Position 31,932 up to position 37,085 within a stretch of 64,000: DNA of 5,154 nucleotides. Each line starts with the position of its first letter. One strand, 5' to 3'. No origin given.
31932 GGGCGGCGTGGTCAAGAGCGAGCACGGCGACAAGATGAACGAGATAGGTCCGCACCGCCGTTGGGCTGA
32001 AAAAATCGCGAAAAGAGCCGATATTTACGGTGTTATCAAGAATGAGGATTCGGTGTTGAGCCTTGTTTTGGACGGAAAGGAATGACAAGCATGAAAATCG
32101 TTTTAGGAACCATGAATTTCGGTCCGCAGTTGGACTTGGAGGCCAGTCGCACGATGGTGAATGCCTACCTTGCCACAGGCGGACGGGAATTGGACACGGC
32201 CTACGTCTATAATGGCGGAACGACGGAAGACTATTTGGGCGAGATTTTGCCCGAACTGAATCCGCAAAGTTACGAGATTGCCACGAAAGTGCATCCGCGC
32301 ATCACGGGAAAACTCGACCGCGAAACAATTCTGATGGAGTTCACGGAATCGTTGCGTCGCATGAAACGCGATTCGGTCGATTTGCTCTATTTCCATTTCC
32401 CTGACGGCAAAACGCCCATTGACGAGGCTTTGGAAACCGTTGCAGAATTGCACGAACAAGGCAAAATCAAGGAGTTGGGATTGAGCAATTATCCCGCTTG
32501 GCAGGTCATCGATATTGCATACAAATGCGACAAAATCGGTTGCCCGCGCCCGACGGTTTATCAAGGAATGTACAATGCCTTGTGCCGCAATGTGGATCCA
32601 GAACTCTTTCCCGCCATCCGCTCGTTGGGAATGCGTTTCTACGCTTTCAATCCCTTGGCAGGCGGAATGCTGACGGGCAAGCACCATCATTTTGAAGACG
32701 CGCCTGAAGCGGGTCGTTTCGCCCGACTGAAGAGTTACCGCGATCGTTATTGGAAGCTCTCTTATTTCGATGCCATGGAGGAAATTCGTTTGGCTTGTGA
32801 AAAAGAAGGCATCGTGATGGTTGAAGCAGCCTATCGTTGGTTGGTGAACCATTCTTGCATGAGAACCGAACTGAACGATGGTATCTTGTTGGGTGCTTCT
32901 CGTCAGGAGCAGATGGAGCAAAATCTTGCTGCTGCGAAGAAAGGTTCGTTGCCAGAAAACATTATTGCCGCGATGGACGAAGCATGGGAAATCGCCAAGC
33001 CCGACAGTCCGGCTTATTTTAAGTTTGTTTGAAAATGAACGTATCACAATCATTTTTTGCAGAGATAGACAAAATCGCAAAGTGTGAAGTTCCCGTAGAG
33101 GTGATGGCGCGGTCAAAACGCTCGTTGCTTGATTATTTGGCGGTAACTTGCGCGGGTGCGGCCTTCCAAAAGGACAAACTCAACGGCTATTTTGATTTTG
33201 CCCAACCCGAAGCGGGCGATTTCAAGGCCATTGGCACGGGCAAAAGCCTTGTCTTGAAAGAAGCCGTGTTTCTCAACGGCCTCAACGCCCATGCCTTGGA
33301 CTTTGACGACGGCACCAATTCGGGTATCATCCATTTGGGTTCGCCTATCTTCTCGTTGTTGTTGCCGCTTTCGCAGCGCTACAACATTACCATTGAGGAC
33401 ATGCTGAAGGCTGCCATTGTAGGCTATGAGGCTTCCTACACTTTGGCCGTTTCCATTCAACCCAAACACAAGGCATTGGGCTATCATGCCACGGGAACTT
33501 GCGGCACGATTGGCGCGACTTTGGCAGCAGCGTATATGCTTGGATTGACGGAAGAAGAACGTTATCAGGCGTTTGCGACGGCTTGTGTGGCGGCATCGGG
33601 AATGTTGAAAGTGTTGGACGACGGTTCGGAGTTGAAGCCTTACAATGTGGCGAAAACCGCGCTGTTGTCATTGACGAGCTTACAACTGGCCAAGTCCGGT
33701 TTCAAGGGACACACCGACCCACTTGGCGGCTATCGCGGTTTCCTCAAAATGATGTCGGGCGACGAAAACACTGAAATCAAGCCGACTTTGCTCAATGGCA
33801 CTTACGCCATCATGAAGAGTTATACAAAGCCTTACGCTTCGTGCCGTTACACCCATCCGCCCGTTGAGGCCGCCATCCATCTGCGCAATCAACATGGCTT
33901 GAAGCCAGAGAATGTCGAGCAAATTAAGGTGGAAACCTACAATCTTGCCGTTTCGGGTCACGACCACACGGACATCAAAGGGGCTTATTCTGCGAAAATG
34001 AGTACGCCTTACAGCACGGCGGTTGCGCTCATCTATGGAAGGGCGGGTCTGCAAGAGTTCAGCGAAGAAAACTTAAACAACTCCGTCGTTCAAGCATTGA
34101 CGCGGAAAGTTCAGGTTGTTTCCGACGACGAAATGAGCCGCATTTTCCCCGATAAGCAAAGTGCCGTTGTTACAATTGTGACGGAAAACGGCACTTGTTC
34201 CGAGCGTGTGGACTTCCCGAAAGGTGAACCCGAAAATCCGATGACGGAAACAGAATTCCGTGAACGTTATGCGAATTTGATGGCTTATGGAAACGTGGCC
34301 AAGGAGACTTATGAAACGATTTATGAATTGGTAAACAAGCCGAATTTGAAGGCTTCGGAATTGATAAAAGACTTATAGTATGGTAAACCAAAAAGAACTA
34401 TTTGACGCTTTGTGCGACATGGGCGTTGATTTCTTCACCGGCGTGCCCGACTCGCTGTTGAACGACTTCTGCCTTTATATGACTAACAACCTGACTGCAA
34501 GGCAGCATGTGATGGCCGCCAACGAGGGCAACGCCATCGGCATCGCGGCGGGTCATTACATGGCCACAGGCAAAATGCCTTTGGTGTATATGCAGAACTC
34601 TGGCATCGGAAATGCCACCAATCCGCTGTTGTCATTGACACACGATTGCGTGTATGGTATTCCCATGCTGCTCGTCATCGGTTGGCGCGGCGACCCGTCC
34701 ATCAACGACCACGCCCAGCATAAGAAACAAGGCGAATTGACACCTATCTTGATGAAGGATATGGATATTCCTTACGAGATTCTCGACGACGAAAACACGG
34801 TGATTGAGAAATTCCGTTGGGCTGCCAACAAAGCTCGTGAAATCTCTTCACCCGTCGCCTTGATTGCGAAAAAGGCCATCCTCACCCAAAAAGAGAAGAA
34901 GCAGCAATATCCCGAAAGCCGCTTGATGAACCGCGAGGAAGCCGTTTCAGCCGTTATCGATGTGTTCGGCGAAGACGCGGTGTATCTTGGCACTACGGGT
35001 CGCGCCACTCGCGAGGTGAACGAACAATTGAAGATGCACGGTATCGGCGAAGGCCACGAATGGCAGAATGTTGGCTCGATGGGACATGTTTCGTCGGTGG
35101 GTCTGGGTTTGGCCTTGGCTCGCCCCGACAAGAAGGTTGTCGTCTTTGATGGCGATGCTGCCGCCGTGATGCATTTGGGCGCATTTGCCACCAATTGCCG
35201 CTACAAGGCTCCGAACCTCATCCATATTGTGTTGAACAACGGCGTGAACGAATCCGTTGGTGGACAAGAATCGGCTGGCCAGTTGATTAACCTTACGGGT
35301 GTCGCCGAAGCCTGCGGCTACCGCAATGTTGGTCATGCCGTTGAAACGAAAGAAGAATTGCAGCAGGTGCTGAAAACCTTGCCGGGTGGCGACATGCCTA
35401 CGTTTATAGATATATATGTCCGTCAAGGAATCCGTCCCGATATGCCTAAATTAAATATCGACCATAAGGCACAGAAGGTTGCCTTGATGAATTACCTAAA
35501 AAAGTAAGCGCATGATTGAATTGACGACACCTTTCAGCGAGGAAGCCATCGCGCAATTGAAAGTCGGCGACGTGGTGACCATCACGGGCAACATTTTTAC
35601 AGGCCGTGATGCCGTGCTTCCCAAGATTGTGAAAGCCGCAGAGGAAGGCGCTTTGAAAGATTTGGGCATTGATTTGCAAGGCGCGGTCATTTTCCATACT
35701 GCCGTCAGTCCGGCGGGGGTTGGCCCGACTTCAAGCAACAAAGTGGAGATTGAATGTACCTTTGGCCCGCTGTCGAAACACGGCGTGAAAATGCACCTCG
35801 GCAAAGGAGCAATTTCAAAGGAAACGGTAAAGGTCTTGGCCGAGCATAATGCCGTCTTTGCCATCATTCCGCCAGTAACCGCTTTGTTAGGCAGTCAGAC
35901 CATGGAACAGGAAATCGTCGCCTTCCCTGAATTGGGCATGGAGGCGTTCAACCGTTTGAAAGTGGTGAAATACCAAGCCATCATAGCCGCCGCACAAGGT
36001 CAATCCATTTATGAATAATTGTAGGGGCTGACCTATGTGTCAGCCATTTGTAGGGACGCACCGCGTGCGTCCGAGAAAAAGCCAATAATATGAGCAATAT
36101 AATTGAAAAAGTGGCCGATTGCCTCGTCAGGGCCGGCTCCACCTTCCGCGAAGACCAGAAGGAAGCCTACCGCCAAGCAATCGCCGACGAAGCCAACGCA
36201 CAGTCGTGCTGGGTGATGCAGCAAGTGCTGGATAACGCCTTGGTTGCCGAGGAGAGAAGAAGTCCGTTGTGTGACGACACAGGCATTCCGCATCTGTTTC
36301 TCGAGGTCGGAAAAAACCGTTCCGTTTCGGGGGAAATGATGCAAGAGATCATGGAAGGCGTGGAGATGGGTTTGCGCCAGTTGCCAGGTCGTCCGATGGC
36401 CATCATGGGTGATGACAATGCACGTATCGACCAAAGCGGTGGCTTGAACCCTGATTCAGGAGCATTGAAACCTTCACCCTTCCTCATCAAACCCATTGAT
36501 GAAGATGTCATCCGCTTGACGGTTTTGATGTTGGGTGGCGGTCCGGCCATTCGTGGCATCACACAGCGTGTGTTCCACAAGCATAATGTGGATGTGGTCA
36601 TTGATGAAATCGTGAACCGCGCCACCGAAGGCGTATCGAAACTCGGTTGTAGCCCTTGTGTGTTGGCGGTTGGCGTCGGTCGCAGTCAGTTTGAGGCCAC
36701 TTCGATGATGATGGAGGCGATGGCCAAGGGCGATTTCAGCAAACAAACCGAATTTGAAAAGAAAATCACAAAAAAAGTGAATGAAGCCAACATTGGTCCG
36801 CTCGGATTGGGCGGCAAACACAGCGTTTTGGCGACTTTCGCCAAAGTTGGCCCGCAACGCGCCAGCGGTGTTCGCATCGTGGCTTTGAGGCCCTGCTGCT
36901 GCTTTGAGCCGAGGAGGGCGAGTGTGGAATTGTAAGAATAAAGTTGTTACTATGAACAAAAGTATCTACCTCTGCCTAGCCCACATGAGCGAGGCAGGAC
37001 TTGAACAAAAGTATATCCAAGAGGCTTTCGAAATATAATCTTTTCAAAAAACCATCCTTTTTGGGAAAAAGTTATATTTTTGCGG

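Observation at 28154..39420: Seven-gene organic-acid pathway wedged between the initiating transferase and its aminotransferase partner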

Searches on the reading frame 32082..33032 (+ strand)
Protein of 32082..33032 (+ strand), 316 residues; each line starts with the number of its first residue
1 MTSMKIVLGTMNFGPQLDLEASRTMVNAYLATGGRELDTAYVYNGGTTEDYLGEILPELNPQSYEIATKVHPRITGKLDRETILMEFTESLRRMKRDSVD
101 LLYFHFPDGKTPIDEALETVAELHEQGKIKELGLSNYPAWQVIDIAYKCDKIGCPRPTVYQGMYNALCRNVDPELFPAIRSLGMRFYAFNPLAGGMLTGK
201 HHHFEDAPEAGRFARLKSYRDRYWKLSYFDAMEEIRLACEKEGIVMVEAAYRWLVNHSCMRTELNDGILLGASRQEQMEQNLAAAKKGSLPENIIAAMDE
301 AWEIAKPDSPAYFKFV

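Call 3: search_protein_families(library=pfam, proteins=[window:32082-33032:+], max_evalue=0.01)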
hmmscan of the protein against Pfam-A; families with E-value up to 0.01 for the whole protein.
window:32082-33032:+ (316 aa): 1 family
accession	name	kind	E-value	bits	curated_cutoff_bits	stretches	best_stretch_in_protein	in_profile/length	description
PF00248.27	Aldo_ket_red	-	4e-56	190.7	24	1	5-303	1-291/291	Aldo/keto reductase family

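Call 4: search_protein_families(library=ncbifam, proteins=[window:32082-33032:+], max_evalue=0.01)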
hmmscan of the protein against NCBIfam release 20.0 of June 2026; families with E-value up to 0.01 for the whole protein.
window:32082-33032:+ (316 aa): 7 families
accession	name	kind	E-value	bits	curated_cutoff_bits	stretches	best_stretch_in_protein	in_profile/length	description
NF049922.1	MethglyxlRedYdjG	equivalog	1.4e-21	76.9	550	1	17-287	33-307/326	NADH-dependent methylglyoxal reductase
NF007388.0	PRK09912.1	subfamily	3.3e-20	72.3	448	1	12-300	35-330/346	L-glyceraldehyde 3-phosphate reductase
TIGR01293.1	Kv_beta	subfamily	4.3e-18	65.4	365.4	1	8-293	18-310/319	voltage-dependent potassium channel subunit beta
NF007912.0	PRK10625.1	equivalog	1.5e-14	54.2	415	2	115-300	159-336/346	NADP(H)-dependent aldo-keto reductase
NF007695.0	PRK10376.1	subfamily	2.2e-11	43.4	280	1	9-194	29-217/290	oxidoreductase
NF008377.0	PRK11172.1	equivalog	1.3e-09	37.6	327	1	22-138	18-132/267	2,5-didehydrogluconate reductase DkgB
NF008598.0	PRK11565.1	equivalog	3.2e-07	29.7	425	1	19-139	27-142/275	2,5-didehydrogluconate reductase DkgA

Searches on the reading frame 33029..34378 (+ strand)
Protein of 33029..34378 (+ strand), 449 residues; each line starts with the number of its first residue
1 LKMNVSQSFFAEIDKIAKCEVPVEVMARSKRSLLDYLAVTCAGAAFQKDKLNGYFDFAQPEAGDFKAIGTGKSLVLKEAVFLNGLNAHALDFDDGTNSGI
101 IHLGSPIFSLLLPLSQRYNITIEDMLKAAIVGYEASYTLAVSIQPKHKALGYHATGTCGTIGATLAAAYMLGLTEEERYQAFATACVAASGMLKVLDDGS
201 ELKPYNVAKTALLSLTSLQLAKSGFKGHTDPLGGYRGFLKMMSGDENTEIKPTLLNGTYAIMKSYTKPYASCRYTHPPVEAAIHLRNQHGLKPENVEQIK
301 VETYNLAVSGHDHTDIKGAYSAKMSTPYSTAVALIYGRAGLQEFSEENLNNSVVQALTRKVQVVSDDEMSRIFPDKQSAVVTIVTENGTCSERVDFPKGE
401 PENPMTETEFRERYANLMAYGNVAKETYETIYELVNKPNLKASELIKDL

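Call 3: search_protein_families(library=pfam, proteins=[window:33029-34378:+], max_evalue=0.01)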
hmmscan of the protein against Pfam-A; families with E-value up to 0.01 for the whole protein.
window:33029-34378:+ (449 aa): 2 families
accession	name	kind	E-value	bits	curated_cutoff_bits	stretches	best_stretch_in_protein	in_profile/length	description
PF03972.19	MmgE_PrpD_N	-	1.1e-43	149.6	32.1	1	20-249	14-242/244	MmgE/PrpD N-terminal domain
PF19305.4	MmgE_PrpD_C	-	4e-40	137.9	32.1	1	269-420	1-154/173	MmgE/PrpD C-terminal domain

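Call 4: search_protein_families(library=ncbifam, proteins=[window:33029-34378:+], max_evalue=0.01)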
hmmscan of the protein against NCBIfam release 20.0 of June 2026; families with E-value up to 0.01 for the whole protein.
window:33029-34378:+ (449 aa): 3 families
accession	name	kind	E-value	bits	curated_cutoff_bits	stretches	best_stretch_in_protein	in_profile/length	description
NF006943.0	PRK09425.1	equivalog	4.1e-08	32.4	575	1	119-398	138-423/480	bifunctional 2-methylcitrate dehydratase/aconitate hydratase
NF042438.1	PrpD_hiGCgrampos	equivalog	7.1e-07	28.2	950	1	56-316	70-326/499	2-methylcitrate dehydratase PrpD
TIGR02330.1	prpD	equivalog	3.9e-06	25.9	458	1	160-395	164-406/468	2-methylcitrate dehydratase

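Call 20: search_solved_structures(query=window:33029-34378:+, max_evalue=0.001)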
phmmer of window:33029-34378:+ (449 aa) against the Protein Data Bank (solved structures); distinct sequences matched with E-value up to 0.001: 10.
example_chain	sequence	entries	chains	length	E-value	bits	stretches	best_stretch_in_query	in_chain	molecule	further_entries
7bra_A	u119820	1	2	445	1.3e-33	119.8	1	11-414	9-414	Bacillus subtilis IRG1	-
7e9d_A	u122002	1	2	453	4.3e-33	118.1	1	11-414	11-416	IRG1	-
2hp3_A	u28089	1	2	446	4e-30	108.4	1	25-419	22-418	IDS-epimerase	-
2hp0_A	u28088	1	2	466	4.4e-30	108.2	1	25-419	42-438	IDS-epimerase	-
7br9_A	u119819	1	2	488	1.9e-15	60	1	4-437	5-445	Cis-aconitate decarboxylase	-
6r6t_A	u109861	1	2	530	2.6e-15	59.6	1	4-437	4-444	Cis-aconitate decarboxylase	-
12vt_A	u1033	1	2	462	7.9e-13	51.4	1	4-435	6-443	Cis-aconitate decarboxylase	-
12vw_A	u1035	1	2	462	8.3e-13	51.3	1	4-435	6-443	Cis-aconitate decarboxylase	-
12vq_A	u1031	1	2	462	1.2e-12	50.8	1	4-435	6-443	Cis-aconitate decarboxylase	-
12ux_A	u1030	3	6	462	1.2e-12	50.8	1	4-435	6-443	Cis-aconitate decarboxylase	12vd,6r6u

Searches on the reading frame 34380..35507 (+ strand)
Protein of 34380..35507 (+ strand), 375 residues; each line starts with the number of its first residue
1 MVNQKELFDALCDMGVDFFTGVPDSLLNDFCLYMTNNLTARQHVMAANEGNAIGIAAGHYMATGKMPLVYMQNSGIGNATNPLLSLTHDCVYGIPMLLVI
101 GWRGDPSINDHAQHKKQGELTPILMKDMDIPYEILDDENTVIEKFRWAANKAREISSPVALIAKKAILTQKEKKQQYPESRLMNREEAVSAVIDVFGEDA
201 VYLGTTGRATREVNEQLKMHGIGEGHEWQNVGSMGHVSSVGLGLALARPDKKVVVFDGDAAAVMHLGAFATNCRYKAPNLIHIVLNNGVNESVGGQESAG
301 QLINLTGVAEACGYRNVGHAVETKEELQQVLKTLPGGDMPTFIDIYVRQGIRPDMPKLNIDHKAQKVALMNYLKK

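Call 3: search_protein_families(library=pfam, proteins=[window:34380-35507:+], max_evalue=0.01)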
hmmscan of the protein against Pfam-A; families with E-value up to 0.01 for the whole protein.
window:34380-35507:+ (375 aa): 2 families
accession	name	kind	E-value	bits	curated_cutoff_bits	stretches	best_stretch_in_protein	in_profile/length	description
PF02775.26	TPP_enzyme_C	-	2.8e-19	69.9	21.9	1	206-345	2-151/151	Thiamine pyrophosphate enzyme, C-terminal TPP binding domain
PF02776.23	TPP_enzyme_N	-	2.7e-14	53.4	26.8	1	7-114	7-111/119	Thiamine pyrophosphate enzyme, N-terminal TPP binding domain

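Call 4: search_protein_families(library=ncbifam, proteins=[window:34380-35507:+], max_evalue=0.01)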
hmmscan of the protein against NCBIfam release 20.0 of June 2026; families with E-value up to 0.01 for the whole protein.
window:34380-35507:+ (375 aa): 54 families (the best 25 are shown)
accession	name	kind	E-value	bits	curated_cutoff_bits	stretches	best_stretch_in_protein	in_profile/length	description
TIGR03297.1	Ppyr-DeCO2ase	equivalog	6.1e-117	390.6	312.5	1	15-373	1-360/360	phosphonopyruvate decarboxylase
TIGR03845.1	sulfopyru_alph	equivalog_domain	4.4e-27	94.9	147.95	1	5-163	2-155/160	sulfopyruvate decarboxylase subunit alpha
TIGR03846.1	sulfopy_beta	equivalog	4.4e-24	85.4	221.5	1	187-362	3-170/182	sulfopyruvate decarboxylase subunit beta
NF004813.0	PRK06163.1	equivalog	6.1e-20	71.8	240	1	176-346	6-171/202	hypothetical protein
NF005485.1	PRK07092.1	equivalog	3.2e-13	49.3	493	1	166-348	330-519/523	benzoylformate decarboxylase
NF006525.0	PRK08979.1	equivalog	2.2e-11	42.9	1084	2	231-348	420-546/572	acetolactate synthase 3 large subunit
TIGR00118.1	acolac_lg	equivalog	3.1e-11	42.5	538.35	1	228-348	403-535/557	biosynthetic-type acetolactate synthase large subunit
NF006052.0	PRK08199.1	subfamily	7.8e-11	41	539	1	229-349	412-539/559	thiamine pyrophosphate protein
NF004710.0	PRK06048.1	equivalog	8.8e-11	40.9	976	2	231-348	413-538/561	acetolactate synthase large subunit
NF006377.0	PRK08611.1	equivalog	9.3e-11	41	742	1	164-357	340-539/576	pyruvate oxidase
NF005651.0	PRK07418.1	subfamily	1.4e-10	40.1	942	2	231-350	434-562/617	acetolactate synthase large subunit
NF006203.0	PRK08327.1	equivalog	1.6e-10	40.1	456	1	153-293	357-494/571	thiamine pyrophosphate-requiring protein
NF005364.0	PRK06882.1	equivalog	2.7e-10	39.3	1083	2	228-331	414-528/574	acetolactate synthase 3 large subunit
NF006016.1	PRK08155.1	equivalog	5.3e-10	38.3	870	2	230-293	407-466/554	acetolactate synthase large subunit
NF005584.0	PRK07282.1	equivalog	2.9e-09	36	970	2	7-115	16-121/566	acetolactate synthase large subunit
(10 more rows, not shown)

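Call 19: search_solved_structures(query=window:34380-35507:+, max_evalue=0.001)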
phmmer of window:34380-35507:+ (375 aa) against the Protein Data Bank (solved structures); distinct sequences matched with E-value up to 0.001: 68 (the best 60 are shown).
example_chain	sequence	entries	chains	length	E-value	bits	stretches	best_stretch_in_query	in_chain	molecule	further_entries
9iz3_A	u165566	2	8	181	4.1e-18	69.2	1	7-141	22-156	Putative phosphonopyruvate decarboxylase alpha subunit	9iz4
9iz3_B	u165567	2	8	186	3.5e-17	66.1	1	183-316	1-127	Putative phosphonopyruvate decarboxylase beta subunit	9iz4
4gpe_A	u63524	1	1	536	1.3e-09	41.2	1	184-290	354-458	Benzoylformate decarboxylase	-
1po7_A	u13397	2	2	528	2.8e-09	40.2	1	184-290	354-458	Benzoylformate decarboxylase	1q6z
4jua_A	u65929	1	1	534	3.2e-09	39.9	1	184-290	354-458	Benzoylformate decarboxylase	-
1pi3_A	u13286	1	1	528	3.2e-09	39.9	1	184-290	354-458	Benzoylformate decarboxylase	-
5dei_A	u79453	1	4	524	3.3e-09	39.9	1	184-290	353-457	Benzoylformate decarboxylase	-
1bfd_A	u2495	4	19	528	3.3e-09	39.9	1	184-290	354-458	BENZOYLFORMATE DECARBOXYLASE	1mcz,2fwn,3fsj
3f6b_X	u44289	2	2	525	3.3e-09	39.9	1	184-290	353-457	Benzoylformate decarboxylase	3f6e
9v67_A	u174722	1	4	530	3.3e-09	39.9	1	184-290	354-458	Benzoylformate decarboxylase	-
1yno_A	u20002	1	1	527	3.3e-09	39.9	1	184-290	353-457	Benzoylformate decarboxylase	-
4mq5_A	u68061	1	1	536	3.4e-09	39.9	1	184-290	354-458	Benzoylformate decarboxylase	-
3fzn_A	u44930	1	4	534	3.4e-09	39.9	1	184-290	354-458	Benzoylformate decarboxylase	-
4k9m_A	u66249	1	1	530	3.4e-09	39.9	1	184-290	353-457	Benzoylformate decarboxylase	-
4k9k_A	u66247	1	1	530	3.4e-09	39.9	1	184-290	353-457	Benzoylformate decarboxylase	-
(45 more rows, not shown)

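Call 78: find_homologous_proteins(query=window:34380-35507:+, max_evalue=1e-30)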
Query window:34380-35507:+ (375 aa): 7999 proteins with E <= 1e-30 among 8000 candidates; the best 120 are listed.
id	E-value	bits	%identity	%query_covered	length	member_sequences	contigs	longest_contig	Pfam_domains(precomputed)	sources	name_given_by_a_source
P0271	8.6e-239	810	94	100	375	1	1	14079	PF02775.27,PF02776.24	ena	-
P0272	1.2e-234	796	92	100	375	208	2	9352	PF02775.27,PF02776.24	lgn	-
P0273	1.4e-234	796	93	100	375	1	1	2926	PF02775.27,PF02776.24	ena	-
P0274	5.1e-234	794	92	100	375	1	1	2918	PF02775.27,PF02776.24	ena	-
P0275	2.6e-232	789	91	100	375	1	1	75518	PF02775.27,PF02776.24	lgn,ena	-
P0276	1.9e-231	786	91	100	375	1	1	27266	PF02775.27,PF02776.24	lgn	-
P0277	9.3e-230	780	91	100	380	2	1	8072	PF02775.27,PF02776.24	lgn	-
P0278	2.6e-228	776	88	100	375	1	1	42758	PF02775.27,PF02776.24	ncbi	-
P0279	1.0e-227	774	89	100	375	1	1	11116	PF02775.27,PF02776.24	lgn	-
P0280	5.5e-227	771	89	100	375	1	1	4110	PF02775.27,PF02776.24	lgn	-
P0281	1.2e-226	770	89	100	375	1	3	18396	PF02775.27,PF02776.24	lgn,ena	-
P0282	1.7e-226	770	89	100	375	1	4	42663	PF02775.27,PF02776.24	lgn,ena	-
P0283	4.2e-226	768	89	100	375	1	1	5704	PF02775.27,PF02776.24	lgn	-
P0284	1.3e-225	767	89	100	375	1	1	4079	PF02775.27,PF02776.24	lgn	-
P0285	1.5e-225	767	88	100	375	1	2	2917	PF02775.27,PF02776.24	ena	-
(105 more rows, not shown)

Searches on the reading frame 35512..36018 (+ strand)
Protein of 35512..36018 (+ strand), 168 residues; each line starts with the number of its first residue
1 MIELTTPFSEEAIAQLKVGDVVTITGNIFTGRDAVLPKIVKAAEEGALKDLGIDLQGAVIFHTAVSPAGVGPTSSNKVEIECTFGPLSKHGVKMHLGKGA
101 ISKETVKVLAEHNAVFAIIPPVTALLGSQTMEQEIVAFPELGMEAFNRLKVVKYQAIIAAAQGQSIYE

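Call 3: search_protein_families(library=pfam, proteins=[window:35512-36018:+], max_evalue=0.01)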
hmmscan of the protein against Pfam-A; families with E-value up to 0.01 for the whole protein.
window:35512-36018:+ (168 aa): 1 family
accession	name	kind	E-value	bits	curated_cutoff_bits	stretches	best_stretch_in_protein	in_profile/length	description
PF05683.17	Fumerase_C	-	4.2e-21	75.7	22.2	1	2-167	29-202/205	Fumarase C-terminus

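Call 4: search_protein_families(library=ncbifam, proteins=[window:35512-36018:+], max_evalue=0.01)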
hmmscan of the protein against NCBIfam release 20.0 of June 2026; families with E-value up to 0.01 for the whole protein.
window:35512-36018:+ (168 aa): 8 families
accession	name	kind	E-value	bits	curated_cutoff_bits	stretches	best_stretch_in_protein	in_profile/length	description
NF005310.0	PRK06842.1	equivalog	4e-26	91.9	238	1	2-168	3-174/185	Fe-S-containing hydro-lyase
TIGR00723.1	ttdB_fumA_fumB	subfamily_domain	9.5e-21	74.5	145.15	1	12-167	2-167/169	FumA C-terminus/TtdB family hydratase beta subunit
NF006082.0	PRK08228.1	equivalog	3.9e-19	68.9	264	1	4-160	6-170/205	L(+)-tartrate dehydratase subunit beta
NF004708.0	PRK06043.1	equivalog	6.3e-18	65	269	1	3-167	4-176/192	fumarate hydratase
NF006253.0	PRK08395.1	equivalog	5.6e-14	52.2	244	1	2-168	3-164/166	fumarate hydratase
NF011920.0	PRK15391.1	subfamily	1.2e-08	33.7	1094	1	4-159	363-526/548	class I fumarate hydratase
NF011919.0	PRK15390.1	equivalog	9e-07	27.5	1105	1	4-159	363-526/548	class I fumarate hydratase FumA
NF011921.0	PRK15392.1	equivalog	0.00088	17.9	1060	1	11-159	371-525/550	class I fumarate hydratase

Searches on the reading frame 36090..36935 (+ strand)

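Call 3: search_protein_families(library=pfam, proteins=[window:36090-36935:+], max_evalue=0.01)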
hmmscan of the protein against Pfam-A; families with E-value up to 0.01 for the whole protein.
window:36090-36935:+ (281 aa): 1 family
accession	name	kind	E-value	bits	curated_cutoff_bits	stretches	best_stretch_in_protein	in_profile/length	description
PF05681.19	Fumerase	-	4.5e-47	161.1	25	1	6-279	2-269/270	Fumarate hydratase (Fumerase)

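Call 4: search_protein_families(library=ncbifam, proteins=[window:36090-36935:+], max_evalue=0.01)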
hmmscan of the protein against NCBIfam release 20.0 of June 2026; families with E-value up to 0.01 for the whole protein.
window:36090-36935:+ (281 aa): 3 families
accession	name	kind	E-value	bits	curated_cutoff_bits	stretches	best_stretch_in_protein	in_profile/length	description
TIGR00722.1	ttdA_fumA_fumB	subfamily_domain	3.1e-31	108.6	100.65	1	5-279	2-271/273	hydrolyase, tartrate alpha subunit/fumarate domain protein, Fe-S type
NF004885.0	PRK06246.1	equivalog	1.8e-30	106.2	276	1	2-279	7-277/279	fumarate hydratase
NF006084.0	PRK08230.1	equivalog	1.8e-18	66.6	365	1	2-279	12-285/303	L(+)-tartrate dehydratase subunit alpha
